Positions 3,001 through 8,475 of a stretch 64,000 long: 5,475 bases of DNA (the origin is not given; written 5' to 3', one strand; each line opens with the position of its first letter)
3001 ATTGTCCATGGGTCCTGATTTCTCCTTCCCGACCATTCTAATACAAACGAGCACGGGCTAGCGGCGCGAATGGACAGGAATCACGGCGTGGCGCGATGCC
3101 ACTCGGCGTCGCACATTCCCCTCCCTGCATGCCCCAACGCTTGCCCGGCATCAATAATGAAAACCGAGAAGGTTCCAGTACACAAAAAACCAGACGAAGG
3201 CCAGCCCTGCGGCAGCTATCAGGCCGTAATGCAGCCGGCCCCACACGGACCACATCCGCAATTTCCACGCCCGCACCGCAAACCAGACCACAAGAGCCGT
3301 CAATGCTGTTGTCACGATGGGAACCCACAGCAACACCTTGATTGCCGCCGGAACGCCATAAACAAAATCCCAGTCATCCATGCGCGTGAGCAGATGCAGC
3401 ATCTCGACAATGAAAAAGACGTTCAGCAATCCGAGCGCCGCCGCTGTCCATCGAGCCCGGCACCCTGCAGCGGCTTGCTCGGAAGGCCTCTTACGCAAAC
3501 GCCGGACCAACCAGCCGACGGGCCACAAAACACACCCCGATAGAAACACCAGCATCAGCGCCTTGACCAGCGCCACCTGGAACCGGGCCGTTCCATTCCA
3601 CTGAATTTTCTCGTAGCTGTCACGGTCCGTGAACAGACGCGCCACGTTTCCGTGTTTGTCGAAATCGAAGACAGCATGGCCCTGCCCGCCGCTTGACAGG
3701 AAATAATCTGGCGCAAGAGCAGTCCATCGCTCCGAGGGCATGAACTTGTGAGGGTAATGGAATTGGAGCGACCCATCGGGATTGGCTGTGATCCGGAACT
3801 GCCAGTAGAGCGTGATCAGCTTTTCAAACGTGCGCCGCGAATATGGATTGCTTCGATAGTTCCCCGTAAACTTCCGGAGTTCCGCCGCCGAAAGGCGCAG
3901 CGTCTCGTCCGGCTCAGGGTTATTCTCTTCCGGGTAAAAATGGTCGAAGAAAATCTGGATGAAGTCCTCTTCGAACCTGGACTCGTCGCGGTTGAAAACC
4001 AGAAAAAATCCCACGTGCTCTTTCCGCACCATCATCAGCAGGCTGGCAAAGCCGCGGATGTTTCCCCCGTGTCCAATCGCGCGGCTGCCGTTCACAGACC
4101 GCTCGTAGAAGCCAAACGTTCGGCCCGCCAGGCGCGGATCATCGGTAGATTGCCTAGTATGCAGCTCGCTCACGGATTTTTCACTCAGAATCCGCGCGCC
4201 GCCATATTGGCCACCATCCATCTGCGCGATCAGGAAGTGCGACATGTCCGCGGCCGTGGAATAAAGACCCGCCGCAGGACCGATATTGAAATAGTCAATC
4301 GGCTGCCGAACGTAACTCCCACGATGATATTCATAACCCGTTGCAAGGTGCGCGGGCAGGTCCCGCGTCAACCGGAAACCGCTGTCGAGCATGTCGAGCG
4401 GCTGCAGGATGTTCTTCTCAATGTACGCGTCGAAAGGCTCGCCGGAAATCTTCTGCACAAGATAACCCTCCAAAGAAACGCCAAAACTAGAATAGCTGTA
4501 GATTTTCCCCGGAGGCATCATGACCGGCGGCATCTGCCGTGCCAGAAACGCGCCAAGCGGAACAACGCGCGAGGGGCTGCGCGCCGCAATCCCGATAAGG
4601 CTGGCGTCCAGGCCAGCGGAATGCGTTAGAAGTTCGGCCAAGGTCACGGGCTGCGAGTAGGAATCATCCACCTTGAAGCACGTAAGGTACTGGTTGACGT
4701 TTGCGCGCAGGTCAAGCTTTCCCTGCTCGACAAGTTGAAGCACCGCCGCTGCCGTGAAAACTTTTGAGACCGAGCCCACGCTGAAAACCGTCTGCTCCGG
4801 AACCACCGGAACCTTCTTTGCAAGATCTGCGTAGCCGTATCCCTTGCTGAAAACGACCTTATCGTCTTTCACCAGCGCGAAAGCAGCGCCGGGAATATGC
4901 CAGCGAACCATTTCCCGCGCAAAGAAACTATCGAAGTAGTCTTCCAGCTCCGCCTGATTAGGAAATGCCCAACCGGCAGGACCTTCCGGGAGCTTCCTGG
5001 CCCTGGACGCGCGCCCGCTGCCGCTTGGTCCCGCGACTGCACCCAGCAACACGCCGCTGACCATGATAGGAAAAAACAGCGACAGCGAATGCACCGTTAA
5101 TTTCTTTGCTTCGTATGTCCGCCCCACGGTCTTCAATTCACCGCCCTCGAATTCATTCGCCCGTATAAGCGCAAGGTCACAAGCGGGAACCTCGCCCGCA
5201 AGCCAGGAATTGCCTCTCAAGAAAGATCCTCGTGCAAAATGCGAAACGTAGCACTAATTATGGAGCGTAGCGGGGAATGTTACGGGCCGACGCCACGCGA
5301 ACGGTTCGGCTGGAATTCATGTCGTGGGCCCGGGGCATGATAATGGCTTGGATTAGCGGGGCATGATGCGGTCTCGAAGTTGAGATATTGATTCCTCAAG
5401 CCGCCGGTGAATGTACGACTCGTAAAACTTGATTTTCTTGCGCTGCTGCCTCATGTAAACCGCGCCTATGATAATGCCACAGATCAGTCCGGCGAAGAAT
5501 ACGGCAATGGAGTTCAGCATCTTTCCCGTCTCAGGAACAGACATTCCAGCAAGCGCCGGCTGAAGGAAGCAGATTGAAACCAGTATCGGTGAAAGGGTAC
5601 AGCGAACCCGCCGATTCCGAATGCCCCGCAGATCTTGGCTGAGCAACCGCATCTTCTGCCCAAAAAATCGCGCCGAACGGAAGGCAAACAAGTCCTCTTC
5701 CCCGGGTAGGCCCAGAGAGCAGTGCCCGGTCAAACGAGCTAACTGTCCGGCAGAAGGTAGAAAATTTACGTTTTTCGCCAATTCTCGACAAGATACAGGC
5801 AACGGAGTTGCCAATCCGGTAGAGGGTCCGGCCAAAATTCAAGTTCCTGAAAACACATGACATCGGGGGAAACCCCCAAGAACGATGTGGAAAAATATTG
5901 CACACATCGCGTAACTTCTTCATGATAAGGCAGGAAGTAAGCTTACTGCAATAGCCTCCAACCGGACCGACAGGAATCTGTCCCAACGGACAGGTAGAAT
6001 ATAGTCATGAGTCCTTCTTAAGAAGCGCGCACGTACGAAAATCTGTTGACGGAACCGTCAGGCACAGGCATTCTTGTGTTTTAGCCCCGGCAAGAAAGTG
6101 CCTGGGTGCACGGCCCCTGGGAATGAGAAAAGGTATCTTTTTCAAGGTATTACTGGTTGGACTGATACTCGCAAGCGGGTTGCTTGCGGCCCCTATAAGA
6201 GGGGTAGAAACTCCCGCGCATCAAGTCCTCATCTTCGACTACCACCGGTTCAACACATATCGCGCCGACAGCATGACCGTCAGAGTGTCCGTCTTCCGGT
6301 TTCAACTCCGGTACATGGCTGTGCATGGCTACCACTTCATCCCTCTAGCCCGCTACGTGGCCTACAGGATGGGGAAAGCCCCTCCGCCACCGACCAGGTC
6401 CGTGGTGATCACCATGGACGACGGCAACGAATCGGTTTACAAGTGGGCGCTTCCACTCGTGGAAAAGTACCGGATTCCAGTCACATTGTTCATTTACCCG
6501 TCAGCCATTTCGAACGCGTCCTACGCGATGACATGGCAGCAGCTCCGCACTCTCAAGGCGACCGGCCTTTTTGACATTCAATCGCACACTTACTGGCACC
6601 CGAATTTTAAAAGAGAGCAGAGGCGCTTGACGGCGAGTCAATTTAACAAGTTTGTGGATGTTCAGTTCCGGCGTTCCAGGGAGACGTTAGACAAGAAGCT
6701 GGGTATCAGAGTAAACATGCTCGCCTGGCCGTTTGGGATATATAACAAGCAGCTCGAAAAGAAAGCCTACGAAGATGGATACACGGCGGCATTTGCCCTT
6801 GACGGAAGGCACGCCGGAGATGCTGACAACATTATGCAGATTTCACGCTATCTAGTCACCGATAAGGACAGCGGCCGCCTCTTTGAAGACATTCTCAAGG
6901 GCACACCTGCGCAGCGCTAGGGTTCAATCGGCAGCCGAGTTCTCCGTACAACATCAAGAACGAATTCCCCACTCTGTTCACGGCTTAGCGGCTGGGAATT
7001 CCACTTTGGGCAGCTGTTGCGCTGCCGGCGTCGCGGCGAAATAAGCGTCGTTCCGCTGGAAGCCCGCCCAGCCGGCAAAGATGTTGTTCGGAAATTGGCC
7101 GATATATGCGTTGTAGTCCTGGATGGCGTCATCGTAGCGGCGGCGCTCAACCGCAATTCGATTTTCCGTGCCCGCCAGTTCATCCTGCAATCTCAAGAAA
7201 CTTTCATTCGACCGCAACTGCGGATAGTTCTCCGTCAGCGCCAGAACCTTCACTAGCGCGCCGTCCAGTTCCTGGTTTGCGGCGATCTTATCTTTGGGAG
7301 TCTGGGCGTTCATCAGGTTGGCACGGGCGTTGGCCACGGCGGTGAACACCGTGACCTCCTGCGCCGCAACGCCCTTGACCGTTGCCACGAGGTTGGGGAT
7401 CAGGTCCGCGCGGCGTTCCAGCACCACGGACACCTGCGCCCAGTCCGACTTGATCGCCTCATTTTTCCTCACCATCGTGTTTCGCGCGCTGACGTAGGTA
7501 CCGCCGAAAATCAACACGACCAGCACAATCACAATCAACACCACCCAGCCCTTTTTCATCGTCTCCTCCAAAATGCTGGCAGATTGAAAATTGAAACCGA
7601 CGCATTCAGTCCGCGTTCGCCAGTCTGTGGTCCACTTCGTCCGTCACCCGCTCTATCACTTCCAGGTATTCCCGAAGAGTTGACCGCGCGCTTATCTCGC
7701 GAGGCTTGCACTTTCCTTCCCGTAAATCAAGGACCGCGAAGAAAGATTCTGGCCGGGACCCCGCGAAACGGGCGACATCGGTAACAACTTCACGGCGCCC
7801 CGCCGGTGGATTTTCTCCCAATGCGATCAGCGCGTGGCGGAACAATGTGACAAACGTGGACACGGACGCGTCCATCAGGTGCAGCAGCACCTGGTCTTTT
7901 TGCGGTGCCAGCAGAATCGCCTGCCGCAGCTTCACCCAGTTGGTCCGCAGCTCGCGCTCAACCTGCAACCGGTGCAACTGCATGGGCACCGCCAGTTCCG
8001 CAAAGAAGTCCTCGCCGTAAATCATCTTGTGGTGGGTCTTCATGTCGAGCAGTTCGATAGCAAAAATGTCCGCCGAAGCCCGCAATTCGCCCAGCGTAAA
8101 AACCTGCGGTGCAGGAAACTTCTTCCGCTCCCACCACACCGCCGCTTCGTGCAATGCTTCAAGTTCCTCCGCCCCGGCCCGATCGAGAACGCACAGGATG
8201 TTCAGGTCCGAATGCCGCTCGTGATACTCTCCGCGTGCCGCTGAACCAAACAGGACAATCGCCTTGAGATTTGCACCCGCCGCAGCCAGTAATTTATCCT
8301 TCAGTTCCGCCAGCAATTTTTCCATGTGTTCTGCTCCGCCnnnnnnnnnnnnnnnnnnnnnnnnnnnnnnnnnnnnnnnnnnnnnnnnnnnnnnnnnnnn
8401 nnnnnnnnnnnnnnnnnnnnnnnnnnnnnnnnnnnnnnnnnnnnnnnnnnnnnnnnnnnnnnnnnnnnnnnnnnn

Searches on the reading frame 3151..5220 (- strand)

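Call 76: search_protein_families(library=pfam, proteins=[window:3151-5220:-], max_evalue=0.00001)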
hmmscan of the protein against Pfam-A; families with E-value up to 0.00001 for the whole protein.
window:3151-5220:- (689 aa): 1 family
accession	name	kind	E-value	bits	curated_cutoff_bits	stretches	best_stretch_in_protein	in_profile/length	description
PF00144.29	Beta-lactamase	-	9.4e-64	216.1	27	1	96-419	1-320/329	Beta-lactamase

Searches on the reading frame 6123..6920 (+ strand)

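Call 76: search_protein_families(library=pfam, proteins=[window:6123-6920:+], max_evalue=0.00001)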
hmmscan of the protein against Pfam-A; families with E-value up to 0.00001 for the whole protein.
window:6123-6920:+ (265 aa): 1 family
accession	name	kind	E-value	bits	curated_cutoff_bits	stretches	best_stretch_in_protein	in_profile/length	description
PF01522.26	Polysacc_deac_1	-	2e-21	76.7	23.1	1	88-222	3-123/124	Polysaccharide deacetylase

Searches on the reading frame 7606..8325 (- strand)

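Call 76: search_protein_families(library=pfam, proteins=[window:7606-8325:-], max_evalue=0.00001)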
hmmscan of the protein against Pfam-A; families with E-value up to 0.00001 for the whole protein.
window:7606-8325:- (239 aa): 1 family
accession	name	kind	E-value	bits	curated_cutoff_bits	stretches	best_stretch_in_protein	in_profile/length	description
PF01909.29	NTP_transf_2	-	9e-07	29.6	21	1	3-68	3-64/93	Nucleotidyltransferase domain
